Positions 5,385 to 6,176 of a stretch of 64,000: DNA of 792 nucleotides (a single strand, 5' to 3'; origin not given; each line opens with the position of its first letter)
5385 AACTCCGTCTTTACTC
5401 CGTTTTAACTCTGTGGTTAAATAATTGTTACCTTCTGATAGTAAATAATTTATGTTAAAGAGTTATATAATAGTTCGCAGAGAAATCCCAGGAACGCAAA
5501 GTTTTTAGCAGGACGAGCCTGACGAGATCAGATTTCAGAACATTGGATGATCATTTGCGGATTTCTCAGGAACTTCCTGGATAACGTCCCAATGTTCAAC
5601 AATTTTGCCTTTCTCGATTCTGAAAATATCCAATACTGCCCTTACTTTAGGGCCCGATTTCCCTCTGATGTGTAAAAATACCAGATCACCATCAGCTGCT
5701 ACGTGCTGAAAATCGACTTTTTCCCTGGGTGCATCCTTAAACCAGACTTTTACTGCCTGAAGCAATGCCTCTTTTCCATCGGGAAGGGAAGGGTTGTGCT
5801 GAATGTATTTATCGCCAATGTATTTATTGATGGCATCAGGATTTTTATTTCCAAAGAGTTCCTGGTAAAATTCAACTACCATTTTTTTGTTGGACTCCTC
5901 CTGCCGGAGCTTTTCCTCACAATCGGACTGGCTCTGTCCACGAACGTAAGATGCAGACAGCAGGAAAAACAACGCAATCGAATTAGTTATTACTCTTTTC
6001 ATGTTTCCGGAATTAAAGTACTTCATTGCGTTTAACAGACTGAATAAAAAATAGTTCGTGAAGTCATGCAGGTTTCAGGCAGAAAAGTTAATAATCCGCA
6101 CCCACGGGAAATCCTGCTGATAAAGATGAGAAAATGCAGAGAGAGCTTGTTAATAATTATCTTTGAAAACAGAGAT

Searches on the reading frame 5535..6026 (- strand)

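Call 76: search_protein_families(library=pfam, proteins=[window:5535-6026:-], max_evalue=0.00001)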
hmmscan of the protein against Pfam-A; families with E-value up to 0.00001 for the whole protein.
window:5535-6026:- (163 aa): 2 families
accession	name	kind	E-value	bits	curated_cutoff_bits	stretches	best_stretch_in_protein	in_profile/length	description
PF07366.18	SnoaL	-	9.7e-16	58.2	28.4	1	49-152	2-120/126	SnoaL-like polyketide cyclase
PF12680.13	SnoaL_2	-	1e-12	49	27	1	51-145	2-102/102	SnoaL-like domain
